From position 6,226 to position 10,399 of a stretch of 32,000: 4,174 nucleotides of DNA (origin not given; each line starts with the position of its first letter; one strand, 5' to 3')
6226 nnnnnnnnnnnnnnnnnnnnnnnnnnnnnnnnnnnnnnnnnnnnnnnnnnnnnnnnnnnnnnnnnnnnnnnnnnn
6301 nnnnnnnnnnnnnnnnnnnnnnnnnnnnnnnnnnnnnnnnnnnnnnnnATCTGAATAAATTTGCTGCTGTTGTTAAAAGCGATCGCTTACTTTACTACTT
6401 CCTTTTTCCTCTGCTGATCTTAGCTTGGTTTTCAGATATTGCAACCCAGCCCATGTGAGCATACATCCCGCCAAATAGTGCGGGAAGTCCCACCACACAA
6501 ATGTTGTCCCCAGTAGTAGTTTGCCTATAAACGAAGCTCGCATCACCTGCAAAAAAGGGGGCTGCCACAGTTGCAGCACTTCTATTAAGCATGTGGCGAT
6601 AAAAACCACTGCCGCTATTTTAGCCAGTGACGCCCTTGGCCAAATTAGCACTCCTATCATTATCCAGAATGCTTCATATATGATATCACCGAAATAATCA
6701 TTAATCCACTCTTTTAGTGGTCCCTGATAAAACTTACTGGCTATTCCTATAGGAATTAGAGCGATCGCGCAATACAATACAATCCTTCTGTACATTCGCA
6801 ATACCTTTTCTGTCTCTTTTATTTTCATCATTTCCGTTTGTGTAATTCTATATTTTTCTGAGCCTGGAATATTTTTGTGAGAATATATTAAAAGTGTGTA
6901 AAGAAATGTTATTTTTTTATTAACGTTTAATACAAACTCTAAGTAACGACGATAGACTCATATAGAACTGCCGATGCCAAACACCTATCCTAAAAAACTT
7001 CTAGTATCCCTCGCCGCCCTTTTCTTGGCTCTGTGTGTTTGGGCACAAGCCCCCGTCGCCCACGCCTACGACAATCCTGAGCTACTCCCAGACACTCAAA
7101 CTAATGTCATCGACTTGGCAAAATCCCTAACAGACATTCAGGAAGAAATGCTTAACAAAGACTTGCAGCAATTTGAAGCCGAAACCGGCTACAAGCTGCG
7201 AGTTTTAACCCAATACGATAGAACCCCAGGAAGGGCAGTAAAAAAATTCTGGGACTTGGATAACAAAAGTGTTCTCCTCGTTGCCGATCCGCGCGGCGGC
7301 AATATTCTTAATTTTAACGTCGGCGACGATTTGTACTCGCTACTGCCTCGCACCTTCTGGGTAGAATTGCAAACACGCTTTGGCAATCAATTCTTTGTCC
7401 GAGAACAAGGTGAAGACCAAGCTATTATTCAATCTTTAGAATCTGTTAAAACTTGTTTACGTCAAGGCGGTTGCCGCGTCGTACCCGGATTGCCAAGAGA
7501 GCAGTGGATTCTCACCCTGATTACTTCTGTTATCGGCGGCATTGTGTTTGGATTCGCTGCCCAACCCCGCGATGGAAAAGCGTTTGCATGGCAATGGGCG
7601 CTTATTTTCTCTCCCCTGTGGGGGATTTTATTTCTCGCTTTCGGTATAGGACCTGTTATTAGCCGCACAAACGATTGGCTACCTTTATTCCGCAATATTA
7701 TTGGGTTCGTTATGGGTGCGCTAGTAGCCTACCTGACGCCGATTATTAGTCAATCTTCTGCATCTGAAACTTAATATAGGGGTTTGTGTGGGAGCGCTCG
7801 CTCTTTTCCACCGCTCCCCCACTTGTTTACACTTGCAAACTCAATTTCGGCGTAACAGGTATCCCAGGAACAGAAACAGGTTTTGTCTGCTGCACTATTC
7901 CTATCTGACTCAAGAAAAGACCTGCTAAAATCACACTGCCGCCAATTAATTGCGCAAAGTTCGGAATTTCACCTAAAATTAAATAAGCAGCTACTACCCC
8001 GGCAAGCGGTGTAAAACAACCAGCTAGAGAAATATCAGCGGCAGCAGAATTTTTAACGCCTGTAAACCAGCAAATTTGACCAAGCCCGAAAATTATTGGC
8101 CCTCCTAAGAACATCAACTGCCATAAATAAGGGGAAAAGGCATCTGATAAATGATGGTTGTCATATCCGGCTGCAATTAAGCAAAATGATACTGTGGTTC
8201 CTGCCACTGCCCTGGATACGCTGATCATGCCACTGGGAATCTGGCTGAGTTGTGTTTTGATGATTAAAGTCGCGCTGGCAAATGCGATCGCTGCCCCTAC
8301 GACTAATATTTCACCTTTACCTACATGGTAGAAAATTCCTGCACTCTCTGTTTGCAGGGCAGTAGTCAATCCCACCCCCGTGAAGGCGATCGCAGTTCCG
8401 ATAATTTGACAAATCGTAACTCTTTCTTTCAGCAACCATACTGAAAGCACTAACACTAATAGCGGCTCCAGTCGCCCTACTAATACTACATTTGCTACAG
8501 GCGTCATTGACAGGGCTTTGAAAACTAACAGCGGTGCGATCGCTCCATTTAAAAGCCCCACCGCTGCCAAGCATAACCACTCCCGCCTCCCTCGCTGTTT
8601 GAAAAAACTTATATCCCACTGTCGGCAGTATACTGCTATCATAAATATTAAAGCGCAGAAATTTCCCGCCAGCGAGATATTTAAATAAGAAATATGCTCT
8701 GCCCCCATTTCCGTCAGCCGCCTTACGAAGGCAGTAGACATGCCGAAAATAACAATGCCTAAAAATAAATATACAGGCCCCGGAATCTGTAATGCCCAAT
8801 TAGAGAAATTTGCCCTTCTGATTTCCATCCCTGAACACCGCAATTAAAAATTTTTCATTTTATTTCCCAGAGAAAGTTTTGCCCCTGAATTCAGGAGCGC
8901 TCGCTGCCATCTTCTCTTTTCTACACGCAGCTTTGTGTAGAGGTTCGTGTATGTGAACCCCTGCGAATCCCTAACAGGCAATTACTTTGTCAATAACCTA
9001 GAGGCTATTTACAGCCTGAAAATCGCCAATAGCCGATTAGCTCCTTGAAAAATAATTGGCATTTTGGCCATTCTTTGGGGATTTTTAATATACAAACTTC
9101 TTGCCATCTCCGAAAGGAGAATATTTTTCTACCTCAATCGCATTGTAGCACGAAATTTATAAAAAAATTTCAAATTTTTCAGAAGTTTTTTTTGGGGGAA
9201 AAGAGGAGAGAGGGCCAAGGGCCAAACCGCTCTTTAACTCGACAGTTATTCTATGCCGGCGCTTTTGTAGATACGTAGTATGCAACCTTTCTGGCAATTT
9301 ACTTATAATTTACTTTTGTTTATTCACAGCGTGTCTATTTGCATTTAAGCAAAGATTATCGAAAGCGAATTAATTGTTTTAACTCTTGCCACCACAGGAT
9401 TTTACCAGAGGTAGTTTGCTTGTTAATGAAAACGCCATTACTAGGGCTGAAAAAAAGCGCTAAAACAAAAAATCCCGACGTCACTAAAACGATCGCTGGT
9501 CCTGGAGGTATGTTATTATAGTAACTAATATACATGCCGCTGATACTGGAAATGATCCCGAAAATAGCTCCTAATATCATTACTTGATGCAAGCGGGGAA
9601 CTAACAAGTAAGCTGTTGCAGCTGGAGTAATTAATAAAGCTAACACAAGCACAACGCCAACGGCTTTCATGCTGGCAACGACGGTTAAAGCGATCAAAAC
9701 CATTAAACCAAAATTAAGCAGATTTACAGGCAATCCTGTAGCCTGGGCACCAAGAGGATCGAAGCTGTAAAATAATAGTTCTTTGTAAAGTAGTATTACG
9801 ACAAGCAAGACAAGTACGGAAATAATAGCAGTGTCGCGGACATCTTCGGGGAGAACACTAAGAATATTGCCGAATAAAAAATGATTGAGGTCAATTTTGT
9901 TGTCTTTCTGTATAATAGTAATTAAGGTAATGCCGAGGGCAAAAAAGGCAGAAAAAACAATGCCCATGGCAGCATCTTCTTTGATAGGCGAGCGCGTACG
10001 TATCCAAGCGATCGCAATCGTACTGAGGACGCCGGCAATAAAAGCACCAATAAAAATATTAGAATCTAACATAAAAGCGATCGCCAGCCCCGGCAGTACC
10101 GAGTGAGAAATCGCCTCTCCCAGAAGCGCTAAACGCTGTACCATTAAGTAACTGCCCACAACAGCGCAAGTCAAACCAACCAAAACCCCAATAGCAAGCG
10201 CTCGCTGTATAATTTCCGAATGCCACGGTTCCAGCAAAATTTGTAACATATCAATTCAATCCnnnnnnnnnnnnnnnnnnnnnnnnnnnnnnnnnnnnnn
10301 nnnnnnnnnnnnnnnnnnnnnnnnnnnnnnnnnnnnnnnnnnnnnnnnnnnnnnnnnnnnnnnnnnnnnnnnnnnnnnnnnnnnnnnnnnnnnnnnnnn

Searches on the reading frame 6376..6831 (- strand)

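Call 67: search_protein_families(library=pfam, proteins=[window:6376-6831:-], max_evalue=0.00001)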
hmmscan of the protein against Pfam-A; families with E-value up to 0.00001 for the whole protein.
window:6376-6831:- (152 aa): 1 family
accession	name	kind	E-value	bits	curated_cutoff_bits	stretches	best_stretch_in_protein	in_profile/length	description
PF10990.13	DUF2809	-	8.4e-28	97.3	29.3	1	40-123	3-86/86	Protein of unknown function (DUF2809)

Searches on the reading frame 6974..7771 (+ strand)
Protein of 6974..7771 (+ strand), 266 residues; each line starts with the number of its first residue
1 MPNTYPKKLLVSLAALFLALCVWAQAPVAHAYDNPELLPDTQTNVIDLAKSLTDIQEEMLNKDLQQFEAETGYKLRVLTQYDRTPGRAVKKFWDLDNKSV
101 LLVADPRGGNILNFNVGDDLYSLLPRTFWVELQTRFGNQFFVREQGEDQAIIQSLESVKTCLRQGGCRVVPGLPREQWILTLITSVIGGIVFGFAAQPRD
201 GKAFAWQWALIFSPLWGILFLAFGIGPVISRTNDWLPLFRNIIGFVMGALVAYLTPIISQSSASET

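Call 67: search_protein_families(library=pfam, proteins=[window:6974-7771:+], max_evalue=0.00001)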
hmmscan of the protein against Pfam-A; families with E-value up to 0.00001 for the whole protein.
window:6974-7771:+ (266 aa): 1 family
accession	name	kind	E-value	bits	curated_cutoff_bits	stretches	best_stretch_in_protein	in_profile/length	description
PF04536.20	TPM_phosphatase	-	8.5e-06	26.2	22.1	0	45-140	1-106/125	TPM domain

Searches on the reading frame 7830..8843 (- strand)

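Call 67: search_protein_families(library=pfam, proteins=[window:7830-8843:-], max_evalue=0.00001)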
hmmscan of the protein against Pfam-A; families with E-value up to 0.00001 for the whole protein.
window:7830-8843:- (338 aa): 1 family
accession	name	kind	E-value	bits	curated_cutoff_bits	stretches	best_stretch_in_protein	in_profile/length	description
PF00892.27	EamA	-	3.8e-36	124.8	28.2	2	22-161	3-134/135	EamA-like transporter family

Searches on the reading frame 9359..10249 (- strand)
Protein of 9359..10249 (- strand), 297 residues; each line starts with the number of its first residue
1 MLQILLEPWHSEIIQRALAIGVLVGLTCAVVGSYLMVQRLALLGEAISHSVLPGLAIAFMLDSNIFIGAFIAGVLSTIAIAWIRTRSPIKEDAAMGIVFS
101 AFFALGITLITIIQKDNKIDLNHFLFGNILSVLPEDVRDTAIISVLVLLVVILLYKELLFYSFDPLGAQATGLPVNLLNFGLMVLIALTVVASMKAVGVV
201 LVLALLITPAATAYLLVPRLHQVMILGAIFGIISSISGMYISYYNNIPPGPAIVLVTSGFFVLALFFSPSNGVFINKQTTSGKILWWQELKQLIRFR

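Call 67: search_protein_families(library=pfam, proteins=[window:9359-10249:-], max_evalue=0.00001)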
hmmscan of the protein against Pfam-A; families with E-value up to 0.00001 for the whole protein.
window:9359-10249:- (297 aa): 2 families
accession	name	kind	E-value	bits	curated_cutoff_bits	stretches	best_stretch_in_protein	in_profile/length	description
PF00950.22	ABC-3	-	9.7e-84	281.3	20.1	1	12-267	3-257/258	ABC 3 transport family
PF01032.23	FecCD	-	1.3e-09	38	26.5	1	37-263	79-307/311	FecCD transport family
